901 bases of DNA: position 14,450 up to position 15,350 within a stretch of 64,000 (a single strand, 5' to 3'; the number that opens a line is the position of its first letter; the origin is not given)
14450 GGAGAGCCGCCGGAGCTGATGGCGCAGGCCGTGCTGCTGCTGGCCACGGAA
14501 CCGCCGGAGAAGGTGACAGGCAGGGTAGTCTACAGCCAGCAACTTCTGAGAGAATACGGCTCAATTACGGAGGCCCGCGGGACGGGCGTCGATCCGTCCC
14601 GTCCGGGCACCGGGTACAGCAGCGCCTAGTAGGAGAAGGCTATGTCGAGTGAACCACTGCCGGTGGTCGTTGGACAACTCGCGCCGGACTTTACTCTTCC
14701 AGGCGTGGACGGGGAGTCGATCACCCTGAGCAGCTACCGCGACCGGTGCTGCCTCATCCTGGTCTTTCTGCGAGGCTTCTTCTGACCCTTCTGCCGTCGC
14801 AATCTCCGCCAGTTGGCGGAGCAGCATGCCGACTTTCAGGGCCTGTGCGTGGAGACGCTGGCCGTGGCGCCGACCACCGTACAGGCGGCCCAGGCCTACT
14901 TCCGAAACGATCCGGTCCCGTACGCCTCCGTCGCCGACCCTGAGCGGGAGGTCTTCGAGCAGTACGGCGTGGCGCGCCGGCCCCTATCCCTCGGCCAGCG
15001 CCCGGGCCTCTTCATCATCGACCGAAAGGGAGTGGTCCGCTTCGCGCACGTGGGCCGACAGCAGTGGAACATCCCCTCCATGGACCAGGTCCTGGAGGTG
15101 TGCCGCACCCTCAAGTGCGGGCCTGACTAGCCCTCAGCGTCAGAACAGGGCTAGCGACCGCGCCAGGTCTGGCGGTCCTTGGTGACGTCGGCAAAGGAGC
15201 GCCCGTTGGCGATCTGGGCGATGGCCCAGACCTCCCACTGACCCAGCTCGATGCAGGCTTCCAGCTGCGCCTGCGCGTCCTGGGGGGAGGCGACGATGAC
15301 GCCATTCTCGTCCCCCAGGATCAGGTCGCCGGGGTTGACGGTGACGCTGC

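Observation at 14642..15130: Probable UxxC selenoprotein: peroxiredoxin-like gene with TGA at the redox Cys position plus a SECIS-like hairpin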

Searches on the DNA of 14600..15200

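Call 61: search_rna_families(source=window, start=14600, end=15200, threshold=evalue, max_evalue=10)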
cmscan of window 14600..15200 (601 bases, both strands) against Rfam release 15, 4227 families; matches with E-value up to 10: 5.
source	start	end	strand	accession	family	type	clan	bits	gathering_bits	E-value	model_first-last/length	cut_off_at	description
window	14972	15009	+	RF02468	Ms_IGR-4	Gene; sRNA;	-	15.2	55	9.7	1-38/38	no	Mycobacterium sRNA Ms_IGR-4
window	14989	15022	-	RF01305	sR51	Gene; snRNA; snoRNA; CD-box;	-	13.2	38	10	1-56/56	no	Small nucleolar RNA sR51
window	14937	15022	-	RF01514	Afu_513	Gene; snRNA; snoRNA; CD-box;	-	13.1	48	2.4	1-103/103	no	A. fumigatus snoRNA Afu_513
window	14968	15022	-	RF01276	sR53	Gene; snRNA; snoRNA; CD-box;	-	11.7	49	4.1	1-60/60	no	Small nucleolar RNA sR53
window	15064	15134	-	RF02975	DUF3800-XI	Gene; sRNA;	-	11.6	37.8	6.6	1-48/48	no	DUF3800-XI RNA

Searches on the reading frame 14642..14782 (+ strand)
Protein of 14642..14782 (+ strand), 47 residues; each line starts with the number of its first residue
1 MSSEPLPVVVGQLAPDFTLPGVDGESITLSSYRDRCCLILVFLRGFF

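Call 4: search_protein_families(library=pfam, proteins=[window:14642-14782:+], max_evalue=0.01)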
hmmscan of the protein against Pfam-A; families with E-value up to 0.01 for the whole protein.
seq(47 aa): 2 families
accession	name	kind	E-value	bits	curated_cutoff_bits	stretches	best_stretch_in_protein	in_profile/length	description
PF00578.27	AhpC-TSA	-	1.8e-05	25.1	26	1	10-44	1-34/124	AhpC/TSA family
PF08534.16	Redoxin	-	0.0074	16.5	26.6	1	10-45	2-38/148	Redoxin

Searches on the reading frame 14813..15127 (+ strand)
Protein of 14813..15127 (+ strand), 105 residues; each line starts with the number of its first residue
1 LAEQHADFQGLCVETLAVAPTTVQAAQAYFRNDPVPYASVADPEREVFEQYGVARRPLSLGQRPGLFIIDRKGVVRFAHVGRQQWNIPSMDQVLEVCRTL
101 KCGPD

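Call 4: search_protein_families(library=pfam, proteins=[window:14813-15127:+], max_evalue=0.01)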
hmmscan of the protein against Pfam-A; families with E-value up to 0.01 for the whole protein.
seq(105 aa): 3 families
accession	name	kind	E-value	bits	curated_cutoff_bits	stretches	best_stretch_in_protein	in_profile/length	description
PF00578.27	AhpC-TSA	-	1.6e-11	44.6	26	1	1-77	48-123/124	AhpC/TSA family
PF08534.16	Redoxin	-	2.4e-06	27.8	26.6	1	22-94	72-148/148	Redoxin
PF13911.12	AhpC-TSA_2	-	6.4e-05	23.7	27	0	5-55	6-56/114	AhpC/TSA antioxidant enzyme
